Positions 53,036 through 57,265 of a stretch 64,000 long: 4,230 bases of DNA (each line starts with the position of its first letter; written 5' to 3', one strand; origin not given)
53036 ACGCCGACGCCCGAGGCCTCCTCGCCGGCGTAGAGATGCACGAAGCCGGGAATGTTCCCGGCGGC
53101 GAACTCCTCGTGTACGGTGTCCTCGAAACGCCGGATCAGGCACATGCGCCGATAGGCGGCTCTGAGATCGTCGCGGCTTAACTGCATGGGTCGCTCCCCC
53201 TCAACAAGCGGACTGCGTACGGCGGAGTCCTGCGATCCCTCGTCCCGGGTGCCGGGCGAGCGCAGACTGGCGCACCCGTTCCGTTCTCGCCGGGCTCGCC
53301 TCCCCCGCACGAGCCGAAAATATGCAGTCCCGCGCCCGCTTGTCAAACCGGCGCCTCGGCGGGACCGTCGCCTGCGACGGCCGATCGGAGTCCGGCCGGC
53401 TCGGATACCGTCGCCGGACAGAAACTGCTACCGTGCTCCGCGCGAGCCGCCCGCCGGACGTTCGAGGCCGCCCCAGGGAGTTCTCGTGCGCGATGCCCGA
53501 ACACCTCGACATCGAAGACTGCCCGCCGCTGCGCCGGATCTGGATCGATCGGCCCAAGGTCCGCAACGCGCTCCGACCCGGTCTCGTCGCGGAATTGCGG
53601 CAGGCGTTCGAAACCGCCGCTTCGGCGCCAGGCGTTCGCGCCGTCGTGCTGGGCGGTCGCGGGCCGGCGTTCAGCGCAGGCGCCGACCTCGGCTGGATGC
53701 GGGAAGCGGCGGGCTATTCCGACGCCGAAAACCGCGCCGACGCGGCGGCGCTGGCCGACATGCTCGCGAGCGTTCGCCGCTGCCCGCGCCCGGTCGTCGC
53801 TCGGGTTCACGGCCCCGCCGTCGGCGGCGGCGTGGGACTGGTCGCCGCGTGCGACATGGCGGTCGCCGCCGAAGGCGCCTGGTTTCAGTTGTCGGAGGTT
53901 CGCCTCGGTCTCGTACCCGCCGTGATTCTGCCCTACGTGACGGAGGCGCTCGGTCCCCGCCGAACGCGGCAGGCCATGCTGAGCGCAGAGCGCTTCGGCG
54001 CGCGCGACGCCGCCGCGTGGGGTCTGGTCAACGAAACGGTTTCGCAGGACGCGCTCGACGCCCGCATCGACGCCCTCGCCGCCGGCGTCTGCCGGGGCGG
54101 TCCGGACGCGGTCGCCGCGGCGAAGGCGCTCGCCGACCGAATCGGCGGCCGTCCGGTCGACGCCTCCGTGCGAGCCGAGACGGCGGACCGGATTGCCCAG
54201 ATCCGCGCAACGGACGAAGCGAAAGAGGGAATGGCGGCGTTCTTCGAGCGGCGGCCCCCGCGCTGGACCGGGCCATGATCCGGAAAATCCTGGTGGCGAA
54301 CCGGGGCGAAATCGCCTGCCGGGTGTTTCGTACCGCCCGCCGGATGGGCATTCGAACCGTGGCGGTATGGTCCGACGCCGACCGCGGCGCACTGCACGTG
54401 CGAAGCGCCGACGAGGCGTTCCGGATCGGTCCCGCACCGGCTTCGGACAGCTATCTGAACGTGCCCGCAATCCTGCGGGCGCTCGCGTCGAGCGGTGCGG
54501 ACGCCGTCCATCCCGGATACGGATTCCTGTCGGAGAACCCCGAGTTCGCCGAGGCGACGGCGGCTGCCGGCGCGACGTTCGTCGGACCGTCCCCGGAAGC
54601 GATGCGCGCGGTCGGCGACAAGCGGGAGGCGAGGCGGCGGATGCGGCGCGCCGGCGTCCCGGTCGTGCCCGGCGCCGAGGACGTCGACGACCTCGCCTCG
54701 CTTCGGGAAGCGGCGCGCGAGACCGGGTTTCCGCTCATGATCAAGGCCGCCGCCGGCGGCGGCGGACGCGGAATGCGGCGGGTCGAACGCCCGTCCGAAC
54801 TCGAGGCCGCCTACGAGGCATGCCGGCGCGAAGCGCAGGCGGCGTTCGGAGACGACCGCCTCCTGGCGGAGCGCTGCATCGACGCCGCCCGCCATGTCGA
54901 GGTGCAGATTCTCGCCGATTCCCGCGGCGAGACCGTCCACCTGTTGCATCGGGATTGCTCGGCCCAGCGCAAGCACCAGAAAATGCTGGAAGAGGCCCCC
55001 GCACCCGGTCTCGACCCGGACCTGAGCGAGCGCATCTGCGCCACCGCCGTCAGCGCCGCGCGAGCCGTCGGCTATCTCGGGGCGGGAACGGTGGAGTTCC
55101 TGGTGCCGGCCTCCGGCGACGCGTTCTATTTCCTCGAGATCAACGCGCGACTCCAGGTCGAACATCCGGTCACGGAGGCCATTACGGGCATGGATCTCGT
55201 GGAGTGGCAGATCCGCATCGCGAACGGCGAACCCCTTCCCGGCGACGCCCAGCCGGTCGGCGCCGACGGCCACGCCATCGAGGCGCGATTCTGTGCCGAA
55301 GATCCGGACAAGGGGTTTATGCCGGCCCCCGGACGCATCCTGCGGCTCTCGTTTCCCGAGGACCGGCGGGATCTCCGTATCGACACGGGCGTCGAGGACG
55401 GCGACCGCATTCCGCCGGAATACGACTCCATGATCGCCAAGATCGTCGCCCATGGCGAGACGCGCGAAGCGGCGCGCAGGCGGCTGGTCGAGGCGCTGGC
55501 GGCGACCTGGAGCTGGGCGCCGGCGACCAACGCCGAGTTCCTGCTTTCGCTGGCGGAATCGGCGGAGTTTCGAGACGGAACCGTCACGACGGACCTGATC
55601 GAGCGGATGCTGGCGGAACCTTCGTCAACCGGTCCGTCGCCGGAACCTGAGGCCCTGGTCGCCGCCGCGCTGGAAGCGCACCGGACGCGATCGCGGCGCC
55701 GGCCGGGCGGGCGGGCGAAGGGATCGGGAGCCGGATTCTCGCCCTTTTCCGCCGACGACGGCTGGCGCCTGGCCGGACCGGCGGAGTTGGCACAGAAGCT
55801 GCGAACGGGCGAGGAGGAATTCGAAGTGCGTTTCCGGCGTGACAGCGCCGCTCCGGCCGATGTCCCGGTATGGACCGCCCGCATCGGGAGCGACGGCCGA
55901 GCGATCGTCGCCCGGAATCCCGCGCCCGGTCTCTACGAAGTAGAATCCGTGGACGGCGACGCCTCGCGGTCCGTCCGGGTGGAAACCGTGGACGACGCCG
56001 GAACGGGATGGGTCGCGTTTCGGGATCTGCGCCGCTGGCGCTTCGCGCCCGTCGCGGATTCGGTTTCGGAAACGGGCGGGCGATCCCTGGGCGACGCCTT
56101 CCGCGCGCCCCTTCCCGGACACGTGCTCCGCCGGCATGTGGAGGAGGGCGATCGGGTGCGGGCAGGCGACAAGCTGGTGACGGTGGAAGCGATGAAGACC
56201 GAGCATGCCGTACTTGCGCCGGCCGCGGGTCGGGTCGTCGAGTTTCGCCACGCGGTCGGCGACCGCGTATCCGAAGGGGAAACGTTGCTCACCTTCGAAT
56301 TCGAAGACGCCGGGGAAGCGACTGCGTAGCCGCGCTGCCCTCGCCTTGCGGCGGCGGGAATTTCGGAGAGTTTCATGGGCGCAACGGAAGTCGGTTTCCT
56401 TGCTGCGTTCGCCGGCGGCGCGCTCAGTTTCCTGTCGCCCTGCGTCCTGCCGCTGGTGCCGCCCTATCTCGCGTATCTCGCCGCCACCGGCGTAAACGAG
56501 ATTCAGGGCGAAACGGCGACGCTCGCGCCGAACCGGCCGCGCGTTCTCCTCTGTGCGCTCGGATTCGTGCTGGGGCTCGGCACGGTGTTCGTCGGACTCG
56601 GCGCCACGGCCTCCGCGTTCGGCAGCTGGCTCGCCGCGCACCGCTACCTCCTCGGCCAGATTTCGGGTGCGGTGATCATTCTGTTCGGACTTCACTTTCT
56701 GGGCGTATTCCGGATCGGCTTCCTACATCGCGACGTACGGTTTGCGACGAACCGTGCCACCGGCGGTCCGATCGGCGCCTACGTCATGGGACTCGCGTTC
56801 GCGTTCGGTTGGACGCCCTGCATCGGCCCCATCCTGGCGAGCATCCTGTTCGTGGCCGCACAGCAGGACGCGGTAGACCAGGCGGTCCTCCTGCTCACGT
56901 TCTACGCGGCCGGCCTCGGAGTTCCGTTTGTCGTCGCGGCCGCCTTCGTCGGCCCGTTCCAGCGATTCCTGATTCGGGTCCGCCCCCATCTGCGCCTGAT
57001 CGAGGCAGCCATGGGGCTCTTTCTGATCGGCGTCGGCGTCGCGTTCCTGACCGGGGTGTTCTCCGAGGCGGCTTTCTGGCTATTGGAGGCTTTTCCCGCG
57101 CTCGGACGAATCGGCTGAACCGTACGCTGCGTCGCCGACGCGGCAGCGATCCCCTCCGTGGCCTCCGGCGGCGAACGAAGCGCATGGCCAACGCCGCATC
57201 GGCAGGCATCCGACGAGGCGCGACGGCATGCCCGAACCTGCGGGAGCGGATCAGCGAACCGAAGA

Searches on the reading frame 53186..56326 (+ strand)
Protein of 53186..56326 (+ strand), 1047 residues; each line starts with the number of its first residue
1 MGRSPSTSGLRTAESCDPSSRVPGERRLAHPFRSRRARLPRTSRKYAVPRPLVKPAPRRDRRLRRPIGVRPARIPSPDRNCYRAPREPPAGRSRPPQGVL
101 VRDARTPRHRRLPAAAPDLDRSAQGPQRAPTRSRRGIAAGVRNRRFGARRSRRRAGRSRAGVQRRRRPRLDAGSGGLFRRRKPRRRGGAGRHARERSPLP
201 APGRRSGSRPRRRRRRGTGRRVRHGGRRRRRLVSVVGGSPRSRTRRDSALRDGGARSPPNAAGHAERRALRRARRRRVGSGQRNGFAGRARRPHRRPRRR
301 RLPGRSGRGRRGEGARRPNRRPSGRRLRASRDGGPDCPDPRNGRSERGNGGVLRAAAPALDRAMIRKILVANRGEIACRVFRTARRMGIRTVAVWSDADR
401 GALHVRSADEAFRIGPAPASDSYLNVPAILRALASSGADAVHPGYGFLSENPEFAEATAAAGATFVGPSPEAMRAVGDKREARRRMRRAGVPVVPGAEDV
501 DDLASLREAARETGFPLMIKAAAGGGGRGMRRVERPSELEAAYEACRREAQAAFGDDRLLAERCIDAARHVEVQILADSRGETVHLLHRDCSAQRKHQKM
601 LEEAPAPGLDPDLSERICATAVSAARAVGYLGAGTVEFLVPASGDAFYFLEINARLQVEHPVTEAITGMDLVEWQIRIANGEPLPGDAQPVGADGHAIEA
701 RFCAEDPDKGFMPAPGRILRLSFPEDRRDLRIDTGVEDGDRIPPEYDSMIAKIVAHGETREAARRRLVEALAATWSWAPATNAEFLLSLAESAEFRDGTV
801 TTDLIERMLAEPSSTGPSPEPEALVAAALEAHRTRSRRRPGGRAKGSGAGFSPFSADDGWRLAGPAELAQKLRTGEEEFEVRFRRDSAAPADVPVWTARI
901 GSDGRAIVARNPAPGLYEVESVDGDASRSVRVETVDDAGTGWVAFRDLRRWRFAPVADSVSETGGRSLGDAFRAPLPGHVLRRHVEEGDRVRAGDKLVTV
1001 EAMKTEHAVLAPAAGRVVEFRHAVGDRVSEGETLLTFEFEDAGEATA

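Call 42: search_protein_families(library=pfam, proteins=[window:53186-56326:+], max_evalue=0.0001)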
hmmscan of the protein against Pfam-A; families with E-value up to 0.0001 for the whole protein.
window:53186-56326:+ (1047 aa): 8 families
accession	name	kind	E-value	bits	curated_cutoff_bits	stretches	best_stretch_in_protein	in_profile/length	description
PF02786.22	CPSase_L_D2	-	1.4e-69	234.3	19.8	1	478-685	1-209/211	Carbamoyl-phosphate synthase L chain, ATP binding domain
PF00289.28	Biotin_carb_N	-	6.6e-45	152.6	25.5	1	364-473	1-110/110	Biotin carboxylase, N-terminal domain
PF02785.25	Biotin_carb_C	-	5.8e-31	107.2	32.4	1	699-806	1-107/108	Biotin carboxylase C-terminal domain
PF00364.28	Biotin_lipoyl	-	1.9e-13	50.5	22.1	1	972-1036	3-72/73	Biotin-requiring enzyme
PF21139.3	BT_MCC_alpha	-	4.7e-09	37.1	31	1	821-956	2-116/118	Methylcrotonyl-CoA carboxylase, alpha-subunit, BT domain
PF02222.28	ATP-grasp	-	1.8e-08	34.7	27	1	488-655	5-162/179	ATP-grasp domain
PF07478.18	Dala_Dala_lig_C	-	1.1e-07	32.1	24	1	505-654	27-174/204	D-ala D-ala ligase C-terminus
PF13437.12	HlyD_3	-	2.7e-06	28.5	22.2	0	972-1003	2-33/106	HlyD family secretion protein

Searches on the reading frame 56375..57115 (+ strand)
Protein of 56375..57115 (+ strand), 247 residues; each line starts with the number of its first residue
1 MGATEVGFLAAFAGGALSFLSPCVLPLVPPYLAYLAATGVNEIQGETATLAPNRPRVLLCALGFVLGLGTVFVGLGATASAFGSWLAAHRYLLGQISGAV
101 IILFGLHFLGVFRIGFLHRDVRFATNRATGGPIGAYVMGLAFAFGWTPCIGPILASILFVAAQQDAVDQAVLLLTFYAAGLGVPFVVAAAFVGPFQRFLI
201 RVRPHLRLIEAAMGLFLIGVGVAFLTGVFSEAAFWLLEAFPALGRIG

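Call 42: search_protein_families(library=pfam, proteins=[window:56375-57115:+], max_evalue=0.0001)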
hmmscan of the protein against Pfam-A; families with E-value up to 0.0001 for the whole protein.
window:56375-57115:+ (247 aa): 2 families
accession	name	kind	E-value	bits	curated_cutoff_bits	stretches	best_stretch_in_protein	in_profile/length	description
PF02683.22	DsbD_TM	-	1.3e-14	54.5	27.1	1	10-226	6-216/219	Cytochrome C biogenesis protein transmembrane domain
PF01810.24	LysE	-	2.7e-05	24.2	25.6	0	159-226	124-191/193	LysE type translocator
